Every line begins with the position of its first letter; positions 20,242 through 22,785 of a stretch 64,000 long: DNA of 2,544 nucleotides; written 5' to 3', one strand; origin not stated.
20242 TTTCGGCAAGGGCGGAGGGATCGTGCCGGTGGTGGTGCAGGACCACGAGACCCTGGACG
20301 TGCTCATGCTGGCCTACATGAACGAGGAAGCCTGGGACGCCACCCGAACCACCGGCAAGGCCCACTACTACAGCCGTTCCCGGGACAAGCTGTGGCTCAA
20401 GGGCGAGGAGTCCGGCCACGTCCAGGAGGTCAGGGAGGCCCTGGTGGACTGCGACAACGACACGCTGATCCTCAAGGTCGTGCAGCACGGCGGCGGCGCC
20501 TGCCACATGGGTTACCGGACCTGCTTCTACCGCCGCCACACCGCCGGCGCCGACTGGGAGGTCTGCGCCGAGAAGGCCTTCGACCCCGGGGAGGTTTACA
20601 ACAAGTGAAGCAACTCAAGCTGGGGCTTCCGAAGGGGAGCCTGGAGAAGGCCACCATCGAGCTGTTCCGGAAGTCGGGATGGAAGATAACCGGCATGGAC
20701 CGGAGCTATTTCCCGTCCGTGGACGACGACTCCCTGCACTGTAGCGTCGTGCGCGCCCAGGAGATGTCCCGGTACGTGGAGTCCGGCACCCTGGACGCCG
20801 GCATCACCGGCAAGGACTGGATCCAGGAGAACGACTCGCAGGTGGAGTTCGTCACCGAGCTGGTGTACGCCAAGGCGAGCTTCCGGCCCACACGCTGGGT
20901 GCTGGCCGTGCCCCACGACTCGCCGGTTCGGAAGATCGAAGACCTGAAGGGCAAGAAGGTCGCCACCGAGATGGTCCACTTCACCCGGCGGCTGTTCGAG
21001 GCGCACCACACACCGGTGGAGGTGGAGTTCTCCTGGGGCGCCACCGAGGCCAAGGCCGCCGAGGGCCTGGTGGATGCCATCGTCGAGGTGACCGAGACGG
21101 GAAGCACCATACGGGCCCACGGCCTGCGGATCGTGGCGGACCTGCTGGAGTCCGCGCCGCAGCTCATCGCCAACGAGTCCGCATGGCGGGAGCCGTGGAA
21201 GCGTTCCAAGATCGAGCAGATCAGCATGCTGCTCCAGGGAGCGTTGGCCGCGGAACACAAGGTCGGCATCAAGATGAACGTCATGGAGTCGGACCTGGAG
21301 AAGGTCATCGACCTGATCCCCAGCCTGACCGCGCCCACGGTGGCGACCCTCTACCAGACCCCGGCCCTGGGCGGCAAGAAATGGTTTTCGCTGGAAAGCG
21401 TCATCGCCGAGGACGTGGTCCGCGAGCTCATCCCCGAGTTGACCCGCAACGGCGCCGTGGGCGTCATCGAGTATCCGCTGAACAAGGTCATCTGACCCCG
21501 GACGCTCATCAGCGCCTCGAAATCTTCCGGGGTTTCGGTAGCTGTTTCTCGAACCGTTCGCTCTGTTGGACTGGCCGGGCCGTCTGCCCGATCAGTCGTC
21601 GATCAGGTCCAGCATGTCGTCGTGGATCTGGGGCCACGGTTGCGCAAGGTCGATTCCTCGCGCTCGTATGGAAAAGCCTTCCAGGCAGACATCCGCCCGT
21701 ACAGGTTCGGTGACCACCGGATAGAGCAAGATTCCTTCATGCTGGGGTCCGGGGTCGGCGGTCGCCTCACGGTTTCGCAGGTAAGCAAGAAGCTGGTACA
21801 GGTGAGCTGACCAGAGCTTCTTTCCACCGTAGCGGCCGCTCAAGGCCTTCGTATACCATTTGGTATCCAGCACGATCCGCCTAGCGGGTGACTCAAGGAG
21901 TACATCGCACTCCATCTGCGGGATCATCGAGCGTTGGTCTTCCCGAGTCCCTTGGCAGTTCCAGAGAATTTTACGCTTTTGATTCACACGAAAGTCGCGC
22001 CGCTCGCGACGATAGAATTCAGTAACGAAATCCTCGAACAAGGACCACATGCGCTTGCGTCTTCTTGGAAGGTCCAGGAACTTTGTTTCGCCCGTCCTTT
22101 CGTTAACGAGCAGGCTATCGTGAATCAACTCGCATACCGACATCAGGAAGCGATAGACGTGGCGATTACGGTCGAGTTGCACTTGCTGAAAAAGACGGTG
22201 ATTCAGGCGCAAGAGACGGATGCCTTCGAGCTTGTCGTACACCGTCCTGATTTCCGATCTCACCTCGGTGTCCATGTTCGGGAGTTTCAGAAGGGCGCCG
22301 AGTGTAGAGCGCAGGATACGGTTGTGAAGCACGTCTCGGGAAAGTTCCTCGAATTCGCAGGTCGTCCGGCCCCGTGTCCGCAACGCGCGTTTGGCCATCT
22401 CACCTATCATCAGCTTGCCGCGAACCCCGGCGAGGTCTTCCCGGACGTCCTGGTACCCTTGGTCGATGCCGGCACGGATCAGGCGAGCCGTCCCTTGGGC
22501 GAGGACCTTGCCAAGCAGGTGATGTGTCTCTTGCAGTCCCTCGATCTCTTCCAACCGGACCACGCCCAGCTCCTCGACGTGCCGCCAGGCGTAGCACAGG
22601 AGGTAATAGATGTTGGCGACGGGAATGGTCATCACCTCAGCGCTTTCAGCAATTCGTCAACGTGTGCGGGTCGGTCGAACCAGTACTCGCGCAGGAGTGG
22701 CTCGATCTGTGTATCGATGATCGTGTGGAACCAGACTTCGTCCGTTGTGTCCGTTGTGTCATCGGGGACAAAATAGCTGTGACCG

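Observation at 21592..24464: Low-GC McrBC restriction island with an EVE/PUA-like McrB reader domain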

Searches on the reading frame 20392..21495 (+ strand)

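Call 3: search_protein_families(library=pfam, proteins=[window:20392-21495:+], max_evalue=1)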
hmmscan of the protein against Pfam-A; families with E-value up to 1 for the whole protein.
window:20392-21495:+ (367 aa): 5 families
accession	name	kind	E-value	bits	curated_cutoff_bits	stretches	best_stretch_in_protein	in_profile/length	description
PF01634.23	HisG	-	1.6e-43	148.8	25.5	1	121-282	1-157/158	ATP phosphoribosyltransferase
PF08029.16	HisG_C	-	7.4e-19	68.1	23.5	1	287-365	1-73/73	HisG, C-terminal domain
PF12974.12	Phosphonate-bd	-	0.009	15.8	27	1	165-193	83-111/242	ABC transporter, phosphonate, periplasmic substrate-binding protein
PF09084.16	NMT1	-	0.015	15.7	20.5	1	126-236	35-150/216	NMT1/THI5 like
PF12231.13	Rif1_N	-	0.18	11.2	23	1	213-279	120-178/374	Rap1-interacting factor 1 N terminal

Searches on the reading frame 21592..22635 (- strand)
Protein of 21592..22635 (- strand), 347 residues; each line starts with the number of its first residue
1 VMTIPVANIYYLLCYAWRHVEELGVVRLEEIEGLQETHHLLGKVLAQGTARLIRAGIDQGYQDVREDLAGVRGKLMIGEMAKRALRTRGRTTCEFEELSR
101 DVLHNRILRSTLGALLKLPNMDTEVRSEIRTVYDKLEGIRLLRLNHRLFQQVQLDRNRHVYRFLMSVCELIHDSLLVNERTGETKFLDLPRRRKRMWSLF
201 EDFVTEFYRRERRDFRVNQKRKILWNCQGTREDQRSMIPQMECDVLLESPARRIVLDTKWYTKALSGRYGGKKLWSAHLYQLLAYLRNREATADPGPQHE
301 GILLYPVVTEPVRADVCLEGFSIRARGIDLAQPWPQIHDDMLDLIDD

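Call 3: search_protein_families(library=pfam, proteins=[window:21592-22635:-], max_evalue=1)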
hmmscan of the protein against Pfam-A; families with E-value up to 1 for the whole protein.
window:21592-22635:- (347 aa): 2 families
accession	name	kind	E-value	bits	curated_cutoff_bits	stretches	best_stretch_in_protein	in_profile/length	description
PF10117.15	McrBC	-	5.3e-32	111.5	23.9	1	39-306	63-318/318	McrBC 5-methylcytosine restriction system component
PF18433.6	DUF5610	-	0.3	12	26.4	1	47-71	68-92/117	Domain of unknown function (DUF5610)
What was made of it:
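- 21592..22635 (-): mcrC (347 aa): DUF2357-type N-domain plus PD-(D/E)xK nuclease; catalytic D...D-x-K at MECDVLL and VLDTKWY (21853-21915). Pfam McrBC E 5e-32 (call 3).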

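Call 4: search_protein_families(library=padloc, proteins=[window:21592-22635:-], max_evalue=0.1)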
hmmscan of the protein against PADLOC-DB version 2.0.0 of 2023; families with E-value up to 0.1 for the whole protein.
window:21592-22635:- (347 aa): 0 families

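Call 7: search_protein_families(library=ncbifam, proteins=[window:21592-22635:-], max_evalue=0.1)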
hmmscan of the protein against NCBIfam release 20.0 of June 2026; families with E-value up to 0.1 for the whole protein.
window:21592-22635:- (347 aa): 1 family
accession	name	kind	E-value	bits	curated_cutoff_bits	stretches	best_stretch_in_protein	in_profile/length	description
NF007277.0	PRK09736.1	equivalog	1.8e-95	320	338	1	2-346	5-349/353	5-methylcytosine-specific restriction endonuclease system specificity protein McrC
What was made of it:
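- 21592..22635 (-): NCBIfam McrC 320 bits, just under the equivalog cut-off of 338 (call 7).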

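Call 48: search_solved_structures(query=window:21592-22635:-, max_evalue=0.001, show_alignments=1)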
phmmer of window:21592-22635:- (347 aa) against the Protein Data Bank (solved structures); distinct sequences matched with E-value up to 0.001: 2.
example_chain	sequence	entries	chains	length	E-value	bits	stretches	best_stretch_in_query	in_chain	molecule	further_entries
6hz4_M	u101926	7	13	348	3.8e-61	210.3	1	3-347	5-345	Protein McrC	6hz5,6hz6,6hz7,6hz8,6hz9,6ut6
7vsr_M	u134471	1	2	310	2.1e-51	178.2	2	99-347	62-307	Protein McrC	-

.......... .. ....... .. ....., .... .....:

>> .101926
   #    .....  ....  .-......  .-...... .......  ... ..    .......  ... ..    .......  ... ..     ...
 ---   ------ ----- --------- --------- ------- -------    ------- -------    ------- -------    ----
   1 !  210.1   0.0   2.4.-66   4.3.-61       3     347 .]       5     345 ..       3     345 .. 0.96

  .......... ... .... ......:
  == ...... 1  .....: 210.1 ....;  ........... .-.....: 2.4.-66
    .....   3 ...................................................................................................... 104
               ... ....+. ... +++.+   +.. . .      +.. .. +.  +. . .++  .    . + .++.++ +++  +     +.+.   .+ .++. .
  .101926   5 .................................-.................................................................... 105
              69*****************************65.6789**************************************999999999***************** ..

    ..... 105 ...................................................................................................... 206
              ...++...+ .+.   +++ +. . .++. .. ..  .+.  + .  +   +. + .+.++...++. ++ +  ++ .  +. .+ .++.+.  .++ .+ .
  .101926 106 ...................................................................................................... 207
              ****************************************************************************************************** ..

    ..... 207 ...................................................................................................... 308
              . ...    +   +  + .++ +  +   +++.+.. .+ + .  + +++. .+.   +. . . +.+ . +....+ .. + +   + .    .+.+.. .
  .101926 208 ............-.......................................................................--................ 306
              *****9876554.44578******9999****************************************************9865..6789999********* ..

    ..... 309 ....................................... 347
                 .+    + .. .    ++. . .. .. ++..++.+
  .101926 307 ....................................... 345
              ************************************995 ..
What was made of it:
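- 21592..22635 (-): It aligns full length with E. coli McrC 6hz4_M at E 4e-61, and the METDI...VDAKYY motif is conserved (call 48).
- On McrBC Type IV restriction system: Full-length alignment to E. coli McrC at E 4e-61 with D...D-x-K conserved (call 48).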

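Call 52: list_cluster_members(proteins=[P0003, P0135, P0012, window:21592-22635:-])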
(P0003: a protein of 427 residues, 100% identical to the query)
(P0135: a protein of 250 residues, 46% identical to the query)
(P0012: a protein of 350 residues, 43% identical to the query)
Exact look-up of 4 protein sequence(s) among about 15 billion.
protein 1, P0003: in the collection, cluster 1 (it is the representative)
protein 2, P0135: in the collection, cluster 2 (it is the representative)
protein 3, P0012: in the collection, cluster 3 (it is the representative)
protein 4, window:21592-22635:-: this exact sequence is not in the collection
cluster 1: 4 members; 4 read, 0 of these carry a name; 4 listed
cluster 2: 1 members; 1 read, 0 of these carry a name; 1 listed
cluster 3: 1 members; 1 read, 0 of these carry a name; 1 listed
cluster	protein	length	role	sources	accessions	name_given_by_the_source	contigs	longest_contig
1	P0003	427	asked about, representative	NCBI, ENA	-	-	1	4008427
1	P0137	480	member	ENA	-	-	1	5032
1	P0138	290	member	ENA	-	-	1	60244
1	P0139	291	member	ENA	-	-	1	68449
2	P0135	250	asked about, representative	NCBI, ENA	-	-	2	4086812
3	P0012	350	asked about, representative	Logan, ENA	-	-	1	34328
